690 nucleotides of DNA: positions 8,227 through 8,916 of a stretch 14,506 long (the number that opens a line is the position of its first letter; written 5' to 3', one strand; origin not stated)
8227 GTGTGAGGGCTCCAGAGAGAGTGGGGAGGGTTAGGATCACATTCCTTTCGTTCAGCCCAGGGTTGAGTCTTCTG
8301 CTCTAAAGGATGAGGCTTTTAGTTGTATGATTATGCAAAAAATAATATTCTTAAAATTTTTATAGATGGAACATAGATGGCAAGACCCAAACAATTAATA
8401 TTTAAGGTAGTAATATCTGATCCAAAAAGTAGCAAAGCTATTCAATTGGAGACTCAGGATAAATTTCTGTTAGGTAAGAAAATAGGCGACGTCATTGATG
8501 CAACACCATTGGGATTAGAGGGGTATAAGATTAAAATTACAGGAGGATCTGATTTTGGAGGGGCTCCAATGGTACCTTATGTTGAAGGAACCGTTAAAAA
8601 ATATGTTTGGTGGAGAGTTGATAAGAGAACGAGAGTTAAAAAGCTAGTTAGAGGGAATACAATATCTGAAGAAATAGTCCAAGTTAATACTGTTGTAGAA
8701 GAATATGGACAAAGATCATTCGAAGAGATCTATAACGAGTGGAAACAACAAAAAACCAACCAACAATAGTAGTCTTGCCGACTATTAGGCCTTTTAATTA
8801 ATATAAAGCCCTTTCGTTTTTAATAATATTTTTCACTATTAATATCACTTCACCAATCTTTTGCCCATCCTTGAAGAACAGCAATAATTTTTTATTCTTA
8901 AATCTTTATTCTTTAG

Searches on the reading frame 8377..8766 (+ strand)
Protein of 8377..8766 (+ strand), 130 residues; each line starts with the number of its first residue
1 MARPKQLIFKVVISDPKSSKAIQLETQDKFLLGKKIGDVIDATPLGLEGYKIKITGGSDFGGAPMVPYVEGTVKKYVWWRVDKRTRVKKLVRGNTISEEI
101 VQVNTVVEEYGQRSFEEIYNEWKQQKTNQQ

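Call 12: find_encoding_contigs(protein=window:8377-8766:+, flank=10000, max_places=6)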
Protein window:8377-8766:+ (130 aa): 6 contigs read that carry it; 6 places shown.
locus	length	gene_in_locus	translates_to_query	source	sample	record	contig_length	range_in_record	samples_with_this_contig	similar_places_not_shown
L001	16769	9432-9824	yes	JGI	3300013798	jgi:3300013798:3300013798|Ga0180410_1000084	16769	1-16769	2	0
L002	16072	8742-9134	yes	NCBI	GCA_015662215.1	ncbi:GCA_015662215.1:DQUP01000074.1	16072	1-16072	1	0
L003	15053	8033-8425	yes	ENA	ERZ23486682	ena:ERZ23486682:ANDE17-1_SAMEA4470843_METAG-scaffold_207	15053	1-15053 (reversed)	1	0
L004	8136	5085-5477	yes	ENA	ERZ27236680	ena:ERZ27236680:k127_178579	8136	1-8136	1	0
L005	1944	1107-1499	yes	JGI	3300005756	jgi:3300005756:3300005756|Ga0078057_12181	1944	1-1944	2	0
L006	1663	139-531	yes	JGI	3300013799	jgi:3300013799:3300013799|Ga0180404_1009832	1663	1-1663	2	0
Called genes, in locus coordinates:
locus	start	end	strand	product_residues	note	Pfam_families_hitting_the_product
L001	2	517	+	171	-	?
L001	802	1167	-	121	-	PF01909:NTP_transf_2, PF18765:Polbeta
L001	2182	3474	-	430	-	PF13393:tRNA-synt_His, PF00587:tRNA-synt_2b, PF03129:HGTP_anticodon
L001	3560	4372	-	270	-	PF17284:Spermine_synt_N, PF01564:Spermine_synth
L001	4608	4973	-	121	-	PF01592:NifU_N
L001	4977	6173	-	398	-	PF00155:Aminotran_1_2, PF00266:Aminotran_5, PF01041:DegT_DnrJ_EryC1 (weak)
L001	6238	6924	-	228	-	PF01458:SUFBD_core (weak)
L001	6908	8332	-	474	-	PF19295:SufBD_N, PF01458:SUFBD_core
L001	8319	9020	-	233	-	PF02463:SMC_N, PF00005:ABC_tran, PF13173:AAA_14 (faint), PF13304:AAA_21 (faint)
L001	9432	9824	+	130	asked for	PF01092:Ribosomal_S6e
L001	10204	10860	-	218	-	PF01487:DHquinase_I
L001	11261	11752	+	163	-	-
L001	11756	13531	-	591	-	PF00009:GTP_EFTU, PF01926:MMR_HSR1, PF03144:GTP_EFTU_D2 (weak), PF11987:IF-2, PF14578:GTP_EFTU_D4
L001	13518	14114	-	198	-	-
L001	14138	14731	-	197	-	PF00334:NDK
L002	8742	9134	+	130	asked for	PF01092:Ribosomal_S6e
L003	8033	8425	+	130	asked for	PF01092:Ribosomal_S6e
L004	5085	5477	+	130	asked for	PF01092:Ribosomal_S6e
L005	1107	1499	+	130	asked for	PF01092:Ribosomal_S6e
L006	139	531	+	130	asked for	PF01092:Ribosomal_S6e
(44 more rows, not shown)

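Call 28: find_homologous_proteins(query=window:8377-8766:+, max_evalue=1e-10)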
Query window:8377-8766:+ (130 aa): 156 proteins with E <= 1e-10 among 166 candidates; the best 120 are listed.
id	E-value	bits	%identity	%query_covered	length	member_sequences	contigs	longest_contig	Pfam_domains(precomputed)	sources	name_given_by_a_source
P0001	1.3e-79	282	100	100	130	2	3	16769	PF01092.25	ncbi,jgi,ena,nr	ncbi:MAG TPA: 30S ribosomal protein S6 [Candidatus Nanopusillus sp.]|nr:30S ribosomal protein S6 [Ca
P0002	9.9e-71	253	88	100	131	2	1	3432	PF01092.25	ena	-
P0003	9.3e-69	247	85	99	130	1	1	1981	PF01092.25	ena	-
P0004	2.5e-56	207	72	99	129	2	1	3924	PF01092.25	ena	-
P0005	7.0e-56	205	71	99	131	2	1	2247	PF01092.25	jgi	-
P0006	1.7e-55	204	70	100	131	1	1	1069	PF01092.25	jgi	-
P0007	1.2e-53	198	70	100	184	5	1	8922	PF01092.25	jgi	jgi:small subunit ribosomal protein S6e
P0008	2.6e-52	194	68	99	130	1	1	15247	PF01092.25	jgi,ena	-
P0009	1.3e-46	175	64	97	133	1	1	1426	PF01092.25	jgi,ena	-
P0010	1.7e-46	175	63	96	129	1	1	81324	PF01092.25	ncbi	ncbi:MAG: S6e family ribosomal protein [Candidatus Nanopusillus sp.]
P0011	2.3e-46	174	72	86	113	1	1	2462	PF01092.25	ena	-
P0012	1.3e-44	169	60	100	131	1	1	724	PF01092.25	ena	-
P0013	4.1e-43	164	61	98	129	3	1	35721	PF01092.25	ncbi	-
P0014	2.4e-42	161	63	95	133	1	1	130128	PF01092.25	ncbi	-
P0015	1.3e-41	159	59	100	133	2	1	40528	PF01092.25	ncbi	-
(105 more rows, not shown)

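Call 29: find_encoding_contigs(protein=P0002, flank=4000, max_places=2)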
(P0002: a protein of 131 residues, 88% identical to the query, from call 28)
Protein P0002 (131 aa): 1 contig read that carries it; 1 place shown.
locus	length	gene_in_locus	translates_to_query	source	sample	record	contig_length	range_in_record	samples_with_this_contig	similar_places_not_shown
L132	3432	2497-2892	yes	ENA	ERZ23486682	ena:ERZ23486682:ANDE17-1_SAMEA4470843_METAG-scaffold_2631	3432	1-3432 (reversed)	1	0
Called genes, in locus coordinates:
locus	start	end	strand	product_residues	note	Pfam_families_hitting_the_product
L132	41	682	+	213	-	PF01458:SUFBD_core (weak)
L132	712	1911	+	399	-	PF00155:Aminotran_1_2, PF00266:Aminotran_5, PF01041:DegT_DnrJ_EryC1 (weak)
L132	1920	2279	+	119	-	PF01592:NifU_N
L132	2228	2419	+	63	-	-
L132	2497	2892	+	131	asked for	PF01092:Ribosomal_S6e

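Call 30: find_encoding_contigs(protein=P0003, flank=4000, max_places=2)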
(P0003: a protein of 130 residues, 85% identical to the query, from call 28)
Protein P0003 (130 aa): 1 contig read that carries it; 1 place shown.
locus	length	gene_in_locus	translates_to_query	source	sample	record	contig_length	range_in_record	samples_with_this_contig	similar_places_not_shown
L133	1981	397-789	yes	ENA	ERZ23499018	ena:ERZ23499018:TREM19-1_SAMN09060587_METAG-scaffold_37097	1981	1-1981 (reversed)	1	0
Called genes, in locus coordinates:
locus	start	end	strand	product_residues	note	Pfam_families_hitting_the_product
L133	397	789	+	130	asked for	PF01092:Ribosomal_S6e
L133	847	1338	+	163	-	-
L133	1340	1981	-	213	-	?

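Call 31: find_encoding_contigs(protein=P0004, flank=4000, max_places=2)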
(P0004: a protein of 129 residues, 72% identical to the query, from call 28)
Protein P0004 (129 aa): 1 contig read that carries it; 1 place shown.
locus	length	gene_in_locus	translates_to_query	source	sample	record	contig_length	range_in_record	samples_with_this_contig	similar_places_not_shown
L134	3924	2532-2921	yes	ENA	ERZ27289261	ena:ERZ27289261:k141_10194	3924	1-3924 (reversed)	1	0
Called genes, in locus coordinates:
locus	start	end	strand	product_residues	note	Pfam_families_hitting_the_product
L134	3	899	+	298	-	?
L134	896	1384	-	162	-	-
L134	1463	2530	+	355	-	-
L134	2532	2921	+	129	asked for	PF01092:Ribosomal_S6e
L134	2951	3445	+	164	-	-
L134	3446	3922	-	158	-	?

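Call 32: find_encoding_contigs(protein=P0008, flank=6000, max_places=2)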
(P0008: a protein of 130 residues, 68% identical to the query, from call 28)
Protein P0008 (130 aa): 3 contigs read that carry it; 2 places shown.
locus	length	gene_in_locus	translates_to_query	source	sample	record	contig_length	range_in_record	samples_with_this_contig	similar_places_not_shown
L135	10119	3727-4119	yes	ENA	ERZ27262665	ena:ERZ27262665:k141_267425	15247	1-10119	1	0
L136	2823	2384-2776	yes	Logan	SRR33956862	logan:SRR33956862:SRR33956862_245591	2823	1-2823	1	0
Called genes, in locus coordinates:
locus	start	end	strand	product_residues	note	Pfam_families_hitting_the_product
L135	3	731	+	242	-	?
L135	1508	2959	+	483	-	PF13641:Glyco_tranf_2_3 (faint), PF13632:Glyco_trans_2_3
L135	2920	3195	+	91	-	-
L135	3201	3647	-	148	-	PF07790:Pilin_N (faint)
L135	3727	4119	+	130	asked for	PF01092:Ribosomal_S6e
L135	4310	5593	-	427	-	PF01979:Amidohydro_1, PF07969:Amidohydro_3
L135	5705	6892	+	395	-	-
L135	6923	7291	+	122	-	-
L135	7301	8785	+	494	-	PF13632:Glyco_trans_2_3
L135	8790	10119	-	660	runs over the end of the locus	-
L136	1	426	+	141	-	?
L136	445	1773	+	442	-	PF13641:Glyco_tranf_2_3, PF13632:Glyco_trans_2_3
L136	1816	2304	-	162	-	-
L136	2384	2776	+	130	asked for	PF01092:Ribosomal_S6e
